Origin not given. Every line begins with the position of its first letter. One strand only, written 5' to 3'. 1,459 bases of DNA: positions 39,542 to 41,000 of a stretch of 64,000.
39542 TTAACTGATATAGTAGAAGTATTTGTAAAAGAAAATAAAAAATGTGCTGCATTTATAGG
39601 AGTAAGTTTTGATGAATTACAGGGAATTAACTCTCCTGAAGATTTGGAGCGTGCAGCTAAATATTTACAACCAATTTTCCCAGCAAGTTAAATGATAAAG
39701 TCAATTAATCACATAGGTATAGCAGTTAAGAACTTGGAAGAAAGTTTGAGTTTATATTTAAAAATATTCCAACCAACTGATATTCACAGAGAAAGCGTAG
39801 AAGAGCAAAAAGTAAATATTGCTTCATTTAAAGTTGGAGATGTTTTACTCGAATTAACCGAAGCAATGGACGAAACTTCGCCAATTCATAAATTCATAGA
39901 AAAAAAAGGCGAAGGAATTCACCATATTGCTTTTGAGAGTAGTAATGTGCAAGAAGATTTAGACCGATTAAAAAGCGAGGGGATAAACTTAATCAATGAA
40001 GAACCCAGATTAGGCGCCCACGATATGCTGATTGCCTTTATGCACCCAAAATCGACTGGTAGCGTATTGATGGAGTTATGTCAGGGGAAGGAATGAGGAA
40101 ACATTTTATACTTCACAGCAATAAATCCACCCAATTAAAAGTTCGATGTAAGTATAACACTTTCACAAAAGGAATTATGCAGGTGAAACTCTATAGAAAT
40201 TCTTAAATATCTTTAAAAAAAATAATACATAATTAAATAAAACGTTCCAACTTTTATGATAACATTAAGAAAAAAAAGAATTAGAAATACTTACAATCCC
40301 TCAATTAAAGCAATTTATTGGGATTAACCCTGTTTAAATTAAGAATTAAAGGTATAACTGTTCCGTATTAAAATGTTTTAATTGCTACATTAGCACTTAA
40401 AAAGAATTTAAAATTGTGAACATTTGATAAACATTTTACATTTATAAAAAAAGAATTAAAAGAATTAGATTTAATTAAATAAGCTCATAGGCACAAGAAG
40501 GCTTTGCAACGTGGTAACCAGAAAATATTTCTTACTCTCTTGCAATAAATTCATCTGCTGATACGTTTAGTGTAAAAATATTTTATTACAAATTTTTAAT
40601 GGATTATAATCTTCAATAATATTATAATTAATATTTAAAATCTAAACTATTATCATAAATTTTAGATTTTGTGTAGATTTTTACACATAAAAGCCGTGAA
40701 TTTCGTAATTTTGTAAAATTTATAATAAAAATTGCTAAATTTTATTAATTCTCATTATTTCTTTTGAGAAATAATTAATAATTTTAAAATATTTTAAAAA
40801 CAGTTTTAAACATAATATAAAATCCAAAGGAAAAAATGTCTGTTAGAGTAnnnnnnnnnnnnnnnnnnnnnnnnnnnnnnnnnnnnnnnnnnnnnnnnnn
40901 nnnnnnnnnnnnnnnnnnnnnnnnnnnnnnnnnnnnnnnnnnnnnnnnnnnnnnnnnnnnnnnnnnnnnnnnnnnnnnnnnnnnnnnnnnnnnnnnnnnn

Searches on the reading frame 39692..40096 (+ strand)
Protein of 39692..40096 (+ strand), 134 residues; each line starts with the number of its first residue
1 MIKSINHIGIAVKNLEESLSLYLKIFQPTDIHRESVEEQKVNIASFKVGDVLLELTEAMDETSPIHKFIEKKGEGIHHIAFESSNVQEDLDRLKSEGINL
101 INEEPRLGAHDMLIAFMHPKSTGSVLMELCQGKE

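Call 8: search_protein_families(library=pfam, proteins=[window:39692-40096:+], max_evalue=0.01)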
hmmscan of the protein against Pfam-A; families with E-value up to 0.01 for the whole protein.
window:39692-40096:+ (134 aa): 3 families
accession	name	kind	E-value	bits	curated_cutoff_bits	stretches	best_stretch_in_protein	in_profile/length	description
PF13669.12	Glyoxalase_4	-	1.1e-20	74.4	27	1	6-116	1-109/109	Glyoxalase/Bleomycin resistance protein/Dioxygenase superfamily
PF00903.31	Glyoxalase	-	1e-14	55.4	20.6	1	5-115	2-110/121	Glyoxalase/Bleomycin resistance protein/Dioxygenase superfamily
PF13468.12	Glyoxalase_3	-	0.00056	20.5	25.1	1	6-102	2-102/176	Glyoxalase-like domain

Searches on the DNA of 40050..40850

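Call 55: search_rna_families(source=window, start=40050, end=40850, threshold=evalue, max_evalue=1)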
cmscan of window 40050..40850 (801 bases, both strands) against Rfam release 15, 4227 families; matches with E-value up to 1: 0.
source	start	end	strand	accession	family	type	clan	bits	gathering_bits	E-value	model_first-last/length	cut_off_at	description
